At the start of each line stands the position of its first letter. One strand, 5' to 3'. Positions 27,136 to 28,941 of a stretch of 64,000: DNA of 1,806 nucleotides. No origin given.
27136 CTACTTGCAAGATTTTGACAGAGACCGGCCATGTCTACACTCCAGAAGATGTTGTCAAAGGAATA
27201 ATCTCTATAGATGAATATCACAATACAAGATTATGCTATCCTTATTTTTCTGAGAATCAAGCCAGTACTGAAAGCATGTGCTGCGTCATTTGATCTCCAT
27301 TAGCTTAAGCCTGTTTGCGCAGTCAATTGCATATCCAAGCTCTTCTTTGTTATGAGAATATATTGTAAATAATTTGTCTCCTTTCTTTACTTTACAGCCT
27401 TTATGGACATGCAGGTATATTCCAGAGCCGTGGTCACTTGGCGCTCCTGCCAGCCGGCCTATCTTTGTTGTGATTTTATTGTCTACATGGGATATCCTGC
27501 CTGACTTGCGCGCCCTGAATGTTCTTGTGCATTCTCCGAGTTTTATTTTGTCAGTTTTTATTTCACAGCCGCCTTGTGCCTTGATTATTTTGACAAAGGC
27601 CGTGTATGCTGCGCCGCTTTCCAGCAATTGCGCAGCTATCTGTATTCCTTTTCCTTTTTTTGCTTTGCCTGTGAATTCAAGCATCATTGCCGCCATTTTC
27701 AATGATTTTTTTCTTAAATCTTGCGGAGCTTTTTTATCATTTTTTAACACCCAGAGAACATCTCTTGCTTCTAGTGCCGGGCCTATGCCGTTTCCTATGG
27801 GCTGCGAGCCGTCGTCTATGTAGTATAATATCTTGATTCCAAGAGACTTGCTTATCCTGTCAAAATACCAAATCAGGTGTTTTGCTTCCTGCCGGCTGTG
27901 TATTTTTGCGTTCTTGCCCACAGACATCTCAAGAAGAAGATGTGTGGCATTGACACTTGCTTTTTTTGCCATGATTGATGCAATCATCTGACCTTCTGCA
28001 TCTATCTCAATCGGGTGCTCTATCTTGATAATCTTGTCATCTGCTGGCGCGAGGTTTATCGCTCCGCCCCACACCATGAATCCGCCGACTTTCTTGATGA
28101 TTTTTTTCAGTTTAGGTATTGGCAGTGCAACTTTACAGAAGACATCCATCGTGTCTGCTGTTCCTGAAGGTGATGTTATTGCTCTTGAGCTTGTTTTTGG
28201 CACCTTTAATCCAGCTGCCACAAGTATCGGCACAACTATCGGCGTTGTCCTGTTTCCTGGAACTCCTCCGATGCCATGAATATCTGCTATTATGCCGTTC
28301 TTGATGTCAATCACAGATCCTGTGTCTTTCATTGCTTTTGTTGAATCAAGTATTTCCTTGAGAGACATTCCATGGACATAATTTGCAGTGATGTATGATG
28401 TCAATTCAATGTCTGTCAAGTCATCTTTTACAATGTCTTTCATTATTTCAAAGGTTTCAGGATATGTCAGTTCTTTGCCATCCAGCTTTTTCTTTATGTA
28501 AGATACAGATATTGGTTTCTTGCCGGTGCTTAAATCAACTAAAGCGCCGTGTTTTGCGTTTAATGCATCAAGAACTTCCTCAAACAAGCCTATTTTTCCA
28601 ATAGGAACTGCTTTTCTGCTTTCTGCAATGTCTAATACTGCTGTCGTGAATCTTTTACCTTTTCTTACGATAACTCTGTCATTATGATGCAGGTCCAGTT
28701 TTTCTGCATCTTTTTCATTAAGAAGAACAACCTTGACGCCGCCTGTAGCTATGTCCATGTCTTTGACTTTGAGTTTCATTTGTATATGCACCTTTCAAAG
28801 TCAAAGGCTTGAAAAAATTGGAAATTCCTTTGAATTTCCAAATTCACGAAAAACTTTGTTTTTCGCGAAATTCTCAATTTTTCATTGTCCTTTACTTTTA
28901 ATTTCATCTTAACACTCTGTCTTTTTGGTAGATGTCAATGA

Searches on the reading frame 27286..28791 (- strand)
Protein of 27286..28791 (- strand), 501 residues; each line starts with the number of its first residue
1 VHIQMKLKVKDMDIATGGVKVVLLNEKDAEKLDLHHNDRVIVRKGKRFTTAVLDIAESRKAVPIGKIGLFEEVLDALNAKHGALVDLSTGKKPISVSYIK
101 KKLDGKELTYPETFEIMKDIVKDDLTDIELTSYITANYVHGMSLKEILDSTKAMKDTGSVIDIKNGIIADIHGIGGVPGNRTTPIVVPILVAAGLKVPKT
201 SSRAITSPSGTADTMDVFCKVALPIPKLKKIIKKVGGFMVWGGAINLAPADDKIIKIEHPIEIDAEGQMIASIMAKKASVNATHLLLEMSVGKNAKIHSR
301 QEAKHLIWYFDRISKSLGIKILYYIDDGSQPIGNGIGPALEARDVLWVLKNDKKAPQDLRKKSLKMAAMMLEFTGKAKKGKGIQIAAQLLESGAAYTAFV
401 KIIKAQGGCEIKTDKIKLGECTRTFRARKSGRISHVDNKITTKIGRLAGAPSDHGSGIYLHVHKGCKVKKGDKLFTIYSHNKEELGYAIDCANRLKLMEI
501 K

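Call 6: search_protein_families(library=ncbifam, proteins=[window:27286-28791:-], max_evalue=0.001)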
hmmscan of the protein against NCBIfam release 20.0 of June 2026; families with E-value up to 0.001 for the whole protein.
window:27286-28791:- (501 aa): 10 families
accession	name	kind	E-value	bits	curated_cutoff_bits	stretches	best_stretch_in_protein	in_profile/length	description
NF003338.0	PRK04350.1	subfamily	3.6e-170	566.6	434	1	5-496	1-490/502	thymidine phosphorylase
TIGR02645.1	ARCH_P_rylase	hypoth_equivalog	3e-169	563.6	434.6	1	7-500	1-491/493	putative thymidine phosphorylase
TIGR03327.1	AMP_phos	equivalog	6e-166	552.8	535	1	6-500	1-492/500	AMP phosphorylase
TIGR02644.1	Y_phosphoryl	subfamily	3.2e-57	194.2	409.05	1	97-489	3-407/417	pyrimidine-nucleoside phosphorylase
NF004490.0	PRK05820.1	equivalog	5.5e-52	176.9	269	1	96-491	6-415/439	thymidine phosphorylase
NF004747.0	PRK06078.1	equivalog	1e-44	152.8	559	1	96-484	4-404/434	pyrimidine-nucleoside phosphorylase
TIGR02643.1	T_phosphoryl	equivalog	1.2e-37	129.9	570.7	1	98-486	6-410/437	thymidine phosphorylase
TIGR01245.1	trpD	equivalog_domain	3.2e-14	53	199.05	1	100-236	2-142/330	anthranilate phosphoribosyltransferase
NF011201.0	PRK14607.1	equivalog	4.9e-13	48.6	670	1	95-236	195-339/534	bifunctional anthranilate synthase component II/anthranilate phosphoribosyltransferase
NF007073.0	PRK09522.1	equivalog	1.2e-06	27.8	738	1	100-219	205-326/531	bifunctional anthranilate synthase glutamate amidotransferase component TrpG/anthranilate phosphoribosyltransferase TrpD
